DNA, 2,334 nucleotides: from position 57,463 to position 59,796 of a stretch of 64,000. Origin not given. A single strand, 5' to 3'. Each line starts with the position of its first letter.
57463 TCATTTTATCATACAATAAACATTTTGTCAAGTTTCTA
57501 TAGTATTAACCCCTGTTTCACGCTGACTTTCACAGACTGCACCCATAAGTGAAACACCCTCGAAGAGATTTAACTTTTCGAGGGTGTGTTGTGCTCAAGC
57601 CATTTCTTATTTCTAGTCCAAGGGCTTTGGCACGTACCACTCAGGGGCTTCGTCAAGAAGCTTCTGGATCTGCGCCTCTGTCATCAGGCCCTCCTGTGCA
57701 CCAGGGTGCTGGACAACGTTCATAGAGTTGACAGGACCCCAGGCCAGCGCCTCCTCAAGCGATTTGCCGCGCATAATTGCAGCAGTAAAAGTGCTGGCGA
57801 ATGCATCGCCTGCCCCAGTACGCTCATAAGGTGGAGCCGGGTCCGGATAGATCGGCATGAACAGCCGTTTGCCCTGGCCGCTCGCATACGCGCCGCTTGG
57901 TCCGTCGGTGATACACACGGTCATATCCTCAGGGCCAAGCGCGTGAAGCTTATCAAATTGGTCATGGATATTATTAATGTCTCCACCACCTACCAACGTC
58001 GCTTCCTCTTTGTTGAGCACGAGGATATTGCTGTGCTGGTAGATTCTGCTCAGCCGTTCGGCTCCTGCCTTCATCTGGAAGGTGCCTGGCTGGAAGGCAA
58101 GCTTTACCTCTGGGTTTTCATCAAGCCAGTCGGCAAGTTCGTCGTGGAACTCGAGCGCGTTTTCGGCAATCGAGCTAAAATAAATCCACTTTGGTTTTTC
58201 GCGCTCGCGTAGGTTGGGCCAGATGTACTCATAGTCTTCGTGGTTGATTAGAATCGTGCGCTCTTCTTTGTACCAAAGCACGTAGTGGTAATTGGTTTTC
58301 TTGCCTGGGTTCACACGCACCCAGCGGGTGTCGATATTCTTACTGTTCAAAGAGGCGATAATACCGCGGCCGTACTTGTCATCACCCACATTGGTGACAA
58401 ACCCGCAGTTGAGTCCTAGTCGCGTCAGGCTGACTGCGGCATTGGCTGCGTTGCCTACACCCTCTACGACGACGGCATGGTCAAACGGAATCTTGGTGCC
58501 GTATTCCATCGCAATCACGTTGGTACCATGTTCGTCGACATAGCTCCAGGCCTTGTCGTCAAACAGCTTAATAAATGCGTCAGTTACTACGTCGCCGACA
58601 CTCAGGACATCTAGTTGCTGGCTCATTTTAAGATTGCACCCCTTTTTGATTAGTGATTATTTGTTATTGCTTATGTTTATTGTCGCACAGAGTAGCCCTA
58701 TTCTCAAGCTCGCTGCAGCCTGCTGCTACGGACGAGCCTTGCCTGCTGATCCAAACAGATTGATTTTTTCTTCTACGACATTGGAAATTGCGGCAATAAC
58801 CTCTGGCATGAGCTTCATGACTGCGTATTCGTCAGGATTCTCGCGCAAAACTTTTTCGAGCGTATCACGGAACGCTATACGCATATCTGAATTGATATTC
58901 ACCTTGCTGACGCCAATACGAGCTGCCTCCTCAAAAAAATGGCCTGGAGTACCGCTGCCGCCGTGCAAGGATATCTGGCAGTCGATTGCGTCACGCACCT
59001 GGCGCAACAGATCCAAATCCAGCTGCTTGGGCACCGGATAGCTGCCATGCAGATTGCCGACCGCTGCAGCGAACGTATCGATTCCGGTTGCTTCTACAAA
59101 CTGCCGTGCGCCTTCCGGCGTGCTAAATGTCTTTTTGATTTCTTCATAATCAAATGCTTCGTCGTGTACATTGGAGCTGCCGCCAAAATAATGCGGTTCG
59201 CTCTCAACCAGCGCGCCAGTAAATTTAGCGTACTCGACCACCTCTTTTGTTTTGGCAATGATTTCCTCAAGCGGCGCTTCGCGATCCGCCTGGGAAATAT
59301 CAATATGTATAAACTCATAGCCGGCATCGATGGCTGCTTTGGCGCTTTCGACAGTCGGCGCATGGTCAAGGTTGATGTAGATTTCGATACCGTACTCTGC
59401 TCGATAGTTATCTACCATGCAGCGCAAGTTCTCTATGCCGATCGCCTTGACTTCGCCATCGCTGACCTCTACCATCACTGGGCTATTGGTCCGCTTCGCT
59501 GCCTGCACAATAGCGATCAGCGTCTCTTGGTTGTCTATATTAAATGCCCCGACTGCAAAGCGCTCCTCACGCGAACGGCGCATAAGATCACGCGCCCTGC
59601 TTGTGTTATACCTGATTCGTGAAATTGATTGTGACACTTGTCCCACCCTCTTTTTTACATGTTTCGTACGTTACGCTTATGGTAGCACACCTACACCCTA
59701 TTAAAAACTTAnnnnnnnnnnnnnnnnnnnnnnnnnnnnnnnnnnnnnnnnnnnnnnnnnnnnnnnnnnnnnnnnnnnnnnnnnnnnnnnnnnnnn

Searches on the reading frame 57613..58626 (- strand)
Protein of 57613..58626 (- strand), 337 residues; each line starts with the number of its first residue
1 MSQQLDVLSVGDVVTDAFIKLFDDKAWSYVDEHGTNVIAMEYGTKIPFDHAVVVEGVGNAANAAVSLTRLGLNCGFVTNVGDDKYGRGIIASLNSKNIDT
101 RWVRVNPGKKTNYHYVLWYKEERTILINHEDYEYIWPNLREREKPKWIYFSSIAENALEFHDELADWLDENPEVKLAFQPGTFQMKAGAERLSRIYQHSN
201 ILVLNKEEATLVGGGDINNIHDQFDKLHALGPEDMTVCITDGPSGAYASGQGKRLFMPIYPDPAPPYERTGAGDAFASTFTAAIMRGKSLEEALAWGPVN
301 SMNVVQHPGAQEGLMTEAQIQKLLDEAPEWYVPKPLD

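Call 12: search_protein_families(library=ncbifam, proteins=[window:57613-58626:-])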
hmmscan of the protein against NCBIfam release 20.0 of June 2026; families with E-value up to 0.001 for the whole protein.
window:57613-58626:- (337 aa): 19 families
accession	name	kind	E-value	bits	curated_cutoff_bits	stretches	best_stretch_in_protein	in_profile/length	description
TIGR02152.1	D_ribokin_bact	equivalog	1.1e-24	87.4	299.65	1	57-321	35-297/298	ribokinase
TIGR04382.1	myo_inos_iolC_N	equivalog_domain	2.5e-23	82.8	300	2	189-323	179-308/309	5-dehydro-2-deoxygluconokinase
NF040938.1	KDG_KDGal_kin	equivalog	2.7e-21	76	400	2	190-325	174-304/305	bifunctional 2-dehydro-3-deoxygluconokinase/2-dehydro-3-deoxygalactonokinase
NF008353.0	PRK11142.1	equivalog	5.1e-18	65.6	341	1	54-326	36-305/307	ribokinase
NF053626.1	RibKinHalex1628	equivalog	5.8e-18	65.4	330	1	55-326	36-293/293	ATP-dependent ribose-1-phosphate kinase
NF007321.0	PRK09813.1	equivalog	1.1e-15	57.8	247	2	57-112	24-79/261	fructoselysine 6-kinase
NF006957.1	PRK09434.1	equivalog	2.2e-15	57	450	2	58-116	28-86/302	fructokinase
NF041332.1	KDG_KDGal_kin_Halo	equivalog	2.9e-13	50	440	1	185-299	176-286/320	bifunctional 2-dehydro-3-deoxygluconokinase/2-dehydro-3-deoxygalactonokinase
TIGR02198.1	rfaE_dom_I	equivalog_domain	1.5e-12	47.3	345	2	5-132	8-122/315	D-glycero-beta-D-manno-heptose-7-phosphate kinase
NF041164.1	NucKinThplmales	equivalog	1.4e-11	44.2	450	1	57-308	38-275/295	nucleoside kinase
NF049991.1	TagKinase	equivalog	1.4e-10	40.5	420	1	188-328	184-319/321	tagatose kinase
NF047869.1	myo_kin_aldol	exception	2e-10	39.7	600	1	58-112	40-94/586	bifunctional 5-dehydro-2-deoxygluconokinase/5-dehydro-2-deoxyphosphogluconate aldolase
NF041134.1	R1P_kin_Thcocales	equivalog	1.4e-09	37.8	500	1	51-322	32-280/291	ADP-dependent ribose-1-phosphate kinase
TIGR03168.1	1-PFK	subfamily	3.7e-09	35.9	216.4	1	62-325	40-300/305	hexose kinase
NF041633.1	trifunc_aldol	exception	4.7e-09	35.2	700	1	58-105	274-321/580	KHG/KDPG aldolase/sugar kinase fusion protein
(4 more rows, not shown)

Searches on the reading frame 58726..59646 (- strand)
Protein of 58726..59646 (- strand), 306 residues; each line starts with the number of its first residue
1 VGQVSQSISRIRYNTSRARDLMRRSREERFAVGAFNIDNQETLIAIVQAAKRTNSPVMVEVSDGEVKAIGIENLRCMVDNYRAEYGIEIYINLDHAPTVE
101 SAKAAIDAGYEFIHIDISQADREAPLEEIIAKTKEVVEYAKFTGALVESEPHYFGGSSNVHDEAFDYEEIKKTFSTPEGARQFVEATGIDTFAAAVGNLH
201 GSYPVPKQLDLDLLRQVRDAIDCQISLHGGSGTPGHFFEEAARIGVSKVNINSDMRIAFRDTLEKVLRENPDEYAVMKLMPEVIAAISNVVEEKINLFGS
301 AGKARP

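Call 12: search_protein_families(library=ncbifam, proteins=[window:58726-59646:-])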
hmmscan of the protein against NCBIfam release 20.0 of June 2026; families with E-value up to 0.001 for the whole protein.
window:58726-59646:- (306 aa): 20 families
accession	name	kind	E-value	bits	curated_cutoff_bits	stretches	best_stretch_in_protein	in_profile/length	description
TIGR01859.1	fruc_bis_ald_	equivalog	1.1e-68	232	343.05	1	18-304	4-282/282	class II fructose-1,6-bisphosphate aldolase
TIGR00167.1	cbbA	subfamily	1.7e-62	211.4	215.6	1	18-304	6-290/290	ketose-bisphosphate aldolase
NF009497.0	PRK12857.1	equivalog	6.8e-61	206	423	1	19-304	7-284/284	class II fructose-1,6-bisphosphate aldolase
NF009374.0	PRK12737.1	subfamily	2.9e-58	197.1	383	1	18-303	6-283/284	tagatose-bisphosphate aldolase subunit GatY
NF006042.0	PRK08185.1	subfamily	1.2e-57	195.5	405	1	19-304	6-284/287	hypothetical protein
NF006626.0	PRK09195.1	subfamily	3.1e-57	193.9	384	1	18-304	6-284/284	tagatose-bisphosphate aldolase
TIGR01858.1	tag_bisphos_ald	equivalog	8.4e-54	182.6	443.55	1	18-304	4-282/282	tagatose bisphosphate family class II aldolase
NF005943.0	PRK07998.1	equivalog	3.6e-50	171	364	1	18-298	6-275/283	class II aldolase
NF005284.0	PRK06801.1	equivalog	3e-48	164.6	406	1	21-304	9-286/286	ketose 1,6-bisphosphate aldolase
NF005823.0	PRK07709.1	equivalog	4e-47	161.3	545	1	19-304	7-285/285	class II fructose-bisphosphate aldolase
NF006376.0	PRK08610.1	equivalog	3.2e-45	155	527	1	19-304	7-285/286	class II fructose-bisphosphate aldolase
NF009375.0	PRK12738.1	equivalog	1.1e-44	152.8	542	1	20-303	8-283/286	tagatose-bisphosphate aldolase subunit KbaY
NF005288.0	PRK06806.1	equivalog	2.7e-44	151.5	396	1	19-303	7-280/281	class II fructose-bisphosphate aldolase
NF005590.0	PRK07315.1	equivalog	7.2e-43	147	443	1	18-304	6-293/293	class II fructose-bisphosphate aldolase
NF004493.0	PRK05835.1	equivalog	7e-42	143.7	558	2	19-234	6-216/307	class II fructose-bisphosphate aldolase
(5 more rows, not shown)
